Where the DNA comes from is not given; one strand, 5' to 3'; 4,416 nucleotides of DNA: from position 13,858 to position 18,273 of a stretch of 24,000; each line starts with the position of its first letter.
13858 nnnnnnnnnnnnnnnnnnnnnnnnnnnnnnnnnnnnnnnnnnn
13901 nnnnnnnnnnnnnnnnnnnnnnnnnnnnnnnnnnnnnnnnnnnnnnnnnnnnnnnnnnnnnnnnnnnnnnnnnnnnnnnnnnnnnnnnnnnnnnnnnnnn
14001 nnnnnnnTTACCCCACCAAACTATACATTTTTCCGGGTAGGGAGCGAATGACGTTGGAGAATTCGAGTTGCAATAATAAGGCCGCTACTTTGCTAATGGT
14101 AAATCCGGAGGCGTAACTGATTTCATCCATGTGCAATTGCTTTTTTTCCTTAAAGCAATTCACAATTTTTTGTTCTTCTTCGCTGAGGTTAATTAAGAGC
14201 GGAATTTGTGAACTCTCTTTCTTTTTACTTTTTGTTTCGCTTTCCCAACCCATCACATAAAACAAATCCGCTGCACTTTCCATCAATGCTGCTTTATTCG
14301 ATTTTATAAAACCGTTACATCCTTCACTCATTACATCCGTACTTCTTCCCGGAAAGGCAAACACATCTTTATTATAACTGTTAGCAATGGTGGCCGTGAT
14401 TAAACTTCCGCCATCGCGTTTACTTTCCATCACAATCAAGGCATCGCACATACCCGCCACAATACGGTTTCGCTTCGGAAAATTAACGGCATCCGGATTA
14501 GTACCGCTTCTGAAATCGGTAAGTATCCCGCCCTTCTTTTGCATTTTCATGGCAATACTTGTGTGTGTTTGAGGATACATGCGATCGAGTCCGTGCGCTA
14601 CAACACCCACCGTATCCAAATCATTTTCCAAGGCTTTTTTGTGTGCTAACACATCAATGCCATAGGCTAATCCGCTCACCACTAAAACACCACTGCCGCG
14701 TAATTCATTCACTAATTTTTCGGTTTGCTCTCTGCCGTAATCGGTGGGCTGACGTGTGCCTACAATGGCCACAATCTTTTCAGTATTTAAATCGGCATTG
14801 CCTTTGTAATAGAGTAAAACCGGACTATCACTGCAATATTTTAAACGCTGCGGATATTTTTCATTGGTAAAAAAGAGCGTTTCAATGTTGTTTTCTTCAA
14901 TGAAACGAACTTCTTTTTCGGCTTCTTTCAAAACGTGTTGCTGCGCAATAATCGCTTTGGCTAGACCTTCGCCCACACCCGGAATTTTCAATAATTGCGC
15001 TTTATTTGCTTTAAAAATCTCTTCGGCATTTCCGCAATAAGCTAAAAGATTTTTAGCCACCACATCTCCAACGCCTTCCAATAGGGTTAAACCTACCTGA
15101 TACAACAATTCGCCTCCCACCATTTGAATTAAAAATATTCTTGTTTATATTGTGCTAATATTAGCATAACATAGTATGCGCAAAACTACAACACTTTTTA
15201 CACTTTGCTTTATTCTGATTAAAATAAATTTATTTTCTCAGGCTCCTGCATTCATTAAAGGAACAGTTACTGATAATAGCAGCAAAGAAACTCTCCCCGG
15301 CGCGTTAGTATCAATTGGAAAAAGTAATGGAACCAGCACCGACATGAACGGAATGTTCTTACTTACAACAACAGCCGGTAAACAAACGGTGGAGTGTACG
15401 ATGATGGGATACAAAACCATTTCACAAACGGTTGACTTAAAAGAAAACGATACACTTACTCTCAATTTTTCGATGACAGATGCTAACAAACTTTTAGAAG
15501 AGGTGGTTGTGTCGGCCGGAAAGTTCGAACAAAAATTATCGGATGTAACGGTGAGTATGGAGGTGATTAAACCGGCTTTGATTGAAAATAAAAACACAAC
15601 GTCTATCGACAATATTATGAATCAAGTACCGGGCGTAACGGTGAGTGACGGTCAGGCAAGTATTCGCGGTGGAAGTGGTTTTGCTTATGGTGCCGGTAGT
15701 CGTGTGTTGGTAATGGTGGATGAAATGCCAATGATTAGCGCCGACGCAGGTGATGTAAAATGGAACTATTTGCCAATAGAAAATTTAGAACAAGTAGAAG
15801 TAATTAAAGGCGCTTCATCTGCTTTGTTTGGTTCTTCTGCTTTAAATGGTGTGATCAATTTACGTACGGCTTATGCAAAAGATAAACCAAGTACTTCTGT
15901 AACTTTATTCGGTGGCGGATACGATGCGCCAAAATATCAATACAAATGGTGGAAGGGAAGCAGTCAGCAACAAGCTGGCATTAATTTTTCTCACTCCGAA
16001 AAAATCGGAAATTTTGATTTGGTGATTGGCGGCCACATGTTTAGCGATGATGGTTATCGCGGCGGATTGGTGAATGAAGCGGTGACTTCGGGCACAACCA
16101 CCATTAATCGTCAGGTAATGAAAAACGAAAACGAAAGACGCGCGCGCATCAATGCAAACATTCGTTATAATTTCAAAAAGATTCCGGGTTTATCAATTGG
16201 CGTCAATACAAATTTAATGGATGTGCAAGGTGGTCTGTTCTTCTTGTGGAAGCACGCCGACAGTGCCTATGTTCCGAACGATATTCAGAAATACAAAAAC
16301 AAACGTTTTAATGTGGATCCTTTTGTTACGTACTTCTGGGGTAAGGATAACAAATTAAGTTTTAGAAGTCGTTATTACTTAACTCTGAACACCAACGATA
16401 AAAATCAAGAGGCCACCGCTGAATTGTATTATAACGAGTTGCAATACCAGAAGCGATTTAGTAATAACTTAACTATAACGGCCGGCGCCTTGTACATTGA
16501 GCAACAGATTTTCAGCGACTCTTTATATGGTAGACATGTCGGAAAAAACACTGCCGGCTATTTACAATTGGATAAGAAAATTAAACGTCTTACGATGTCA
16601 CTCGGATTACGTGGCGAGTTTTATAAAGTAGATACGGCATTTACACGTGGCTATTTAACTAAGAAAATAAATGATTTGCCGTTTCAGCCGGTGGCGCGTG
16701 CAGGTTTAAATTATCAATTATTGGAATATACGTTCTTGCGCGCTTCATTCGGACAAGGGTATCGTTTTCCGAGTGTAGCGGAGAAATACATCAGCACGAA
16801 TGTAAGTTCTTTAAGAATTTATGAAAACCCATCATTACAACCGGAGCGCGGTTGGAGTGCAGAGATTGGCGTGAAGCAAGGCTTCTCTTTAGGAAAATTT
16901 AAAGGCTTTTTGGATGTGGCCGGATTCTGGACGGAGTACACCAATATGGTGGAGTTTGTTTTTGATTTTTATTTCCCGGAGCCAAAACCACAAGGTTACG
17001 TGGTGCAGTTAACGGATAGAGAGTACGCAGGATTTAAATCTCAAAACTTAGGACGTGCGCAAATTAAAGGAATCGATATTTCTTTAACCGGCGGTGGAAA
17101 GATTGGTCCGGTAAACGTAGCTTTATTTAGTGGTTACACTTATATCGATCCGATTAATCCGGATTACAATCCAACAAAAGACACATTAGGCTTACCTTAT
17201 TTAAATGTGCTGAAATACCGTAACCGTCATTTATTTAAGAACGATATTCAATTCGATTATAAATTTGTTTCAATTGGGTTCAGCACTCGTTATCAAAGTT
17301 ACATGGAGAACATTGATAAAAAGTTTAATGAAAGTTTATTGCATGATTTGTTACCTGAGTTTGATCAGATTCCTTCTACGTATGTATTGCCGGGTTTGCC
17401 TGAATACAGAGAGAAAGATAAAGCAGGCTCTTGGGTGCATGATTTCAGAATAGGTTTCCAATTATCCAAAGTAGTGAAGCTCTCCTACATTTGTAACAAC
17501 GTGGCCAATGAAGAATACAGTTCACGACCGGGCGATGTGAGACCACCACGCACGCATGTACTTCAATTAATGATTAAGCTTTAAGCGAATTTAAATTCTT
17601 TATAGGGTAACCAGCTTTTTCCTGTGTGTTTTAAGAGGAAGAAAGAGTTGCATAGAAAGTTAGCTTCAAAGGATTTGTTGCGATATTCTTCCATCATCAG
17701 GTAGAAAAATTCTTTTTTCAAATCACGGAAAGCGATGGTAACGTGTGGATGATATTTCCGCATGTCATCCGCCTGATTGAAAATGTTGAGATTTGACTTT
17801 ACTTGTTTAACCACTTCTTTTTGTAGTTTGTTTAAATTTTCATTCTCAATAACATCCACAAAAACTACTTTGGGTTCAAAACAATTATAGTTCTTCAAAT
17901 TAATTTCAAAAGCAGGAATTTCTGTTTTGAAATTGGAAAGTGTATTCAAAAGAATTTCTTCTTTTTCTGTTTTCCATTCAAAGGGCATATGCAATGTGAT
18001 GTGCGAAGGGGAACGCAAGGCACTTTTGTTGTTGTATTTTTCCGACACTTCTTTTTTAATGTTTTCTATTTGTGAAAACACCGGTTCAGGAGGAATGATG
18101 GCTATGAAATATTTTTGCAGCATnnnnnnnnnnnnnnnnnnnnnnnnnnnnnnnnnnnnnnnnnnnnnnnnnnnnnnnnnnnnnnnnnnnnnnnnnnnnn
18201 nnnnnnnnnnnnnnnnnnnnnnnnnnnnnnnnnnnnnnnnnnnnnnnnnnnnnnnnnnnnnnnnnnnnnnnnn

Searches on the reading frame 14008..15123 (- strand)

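Call 64: search_protein_families(library=pfam, proteins=[window:14008-15123:-], max_evalue=0.0001)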
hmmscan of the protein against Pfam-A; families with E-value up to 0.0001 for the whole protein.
window:14008-15123:- (371 aa): 5 families
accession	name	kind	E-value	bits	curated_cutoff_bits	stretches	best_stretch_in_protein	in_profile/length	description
PF02481.21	DNA_processg_A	-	1.3e-72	243.9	29.6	1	75-280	2-210/212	DNA recombination-mediator protein A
PF17782.7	DprA_WH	-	3.7e-08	33.7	22.9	1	312-365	9-61/61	DprA winged helix domain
PF14520.12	HHH_5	-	7.8e-08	33.1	27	1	12-60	4-53/57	Helix-hairpin-helix domain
PF00633.29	HHH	-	8.9e-07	28.9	24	0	34-59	3-28/30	Helix-hairpin-helix motif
PF12826.13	HHH_2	-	1.1e-05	25.9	27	1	17-59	10-52/64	Helix-hairpin-helix motif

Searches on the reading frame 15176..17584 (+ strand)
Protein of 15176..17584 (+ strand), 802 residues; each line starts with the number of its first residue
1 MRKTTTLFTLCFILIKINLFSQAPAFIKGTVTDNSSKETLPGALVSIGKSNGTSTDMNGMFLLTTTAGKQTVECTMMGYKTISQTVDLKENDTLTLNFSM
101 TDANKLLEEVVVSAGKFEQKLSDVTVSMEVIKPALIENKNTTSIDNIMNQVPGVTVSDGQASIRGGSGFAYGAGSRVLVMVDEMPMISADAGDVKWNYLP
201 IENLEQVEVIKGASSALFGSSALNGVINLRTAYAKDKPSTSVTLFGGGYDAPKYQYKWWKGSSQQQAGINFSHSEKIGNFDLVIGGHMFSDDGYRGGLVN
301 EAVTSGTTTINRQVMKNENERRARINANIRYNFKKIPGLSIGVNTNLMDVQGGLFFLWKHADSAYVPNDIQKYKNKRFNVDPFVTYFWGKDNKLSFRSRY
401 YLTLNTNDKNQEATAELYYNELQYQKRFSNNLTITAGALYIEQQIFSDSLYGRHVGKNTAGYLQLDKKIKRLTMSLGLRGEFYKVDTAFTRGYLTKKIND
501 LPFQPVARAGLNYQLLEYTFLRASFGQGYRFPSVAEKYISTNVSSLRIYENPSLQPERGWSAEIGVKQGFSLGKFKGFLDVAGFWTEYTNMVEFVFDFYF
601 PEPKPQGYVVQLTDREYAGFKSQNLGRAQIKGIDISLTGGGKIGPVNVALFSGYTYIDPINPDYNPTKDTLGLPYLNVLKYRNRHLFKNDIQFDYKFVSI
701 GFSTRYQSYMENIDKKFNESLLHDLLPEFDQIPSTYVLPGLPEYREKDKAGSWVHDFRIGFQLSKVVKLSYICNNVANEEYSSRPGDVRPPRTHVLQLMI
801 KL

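Call 64: search_protein_families(library=pfam, proteins=[window:15176-17584:+], max_evalue=0.0001)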
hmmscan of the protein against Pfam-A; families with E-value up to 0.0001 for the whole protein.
window:15176-17584:+ (802 aa): 3 families
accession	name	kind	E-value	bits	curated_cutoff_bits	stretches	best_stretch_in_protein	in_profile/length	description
PF00593.30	TonB_dep_Rec_b-barrel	-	3.3e-31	110.1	27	1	291-775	25-435/436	TonB dependent receptor-like, beta-barrel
PF07715.20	Plug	-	6.1e-22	78.6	23.9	1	121-226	2-107/107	TonB-dependent Receptor Plug Domain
PF13715.12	CarbopepD_reg_2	-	6.3e-21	74.7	32.2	1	27-112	1-88/88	CarboxypepD_reg-like domain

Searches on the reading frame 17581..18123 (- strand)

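Call 64: search_protein_families(library=pfam, proteins=[window:17581-18123:-], max_evalue=0.0001)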
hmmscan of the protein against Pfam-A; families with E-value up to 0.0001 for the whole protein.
window:17581-18123:- (180 aa): 2 families
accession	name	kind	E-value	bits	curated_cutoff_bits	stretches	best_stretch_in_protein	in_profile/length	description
PF13563.12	2_5_RNA_ligase2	-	5.6e-22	78.8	27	1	11-168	1-150/152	2'-5' RNA ligase superfamily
PF02834.22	LigT_PEase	-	3.1e-11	43.7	23.3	1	11-84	2-79/87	LigT like Phosphoesterase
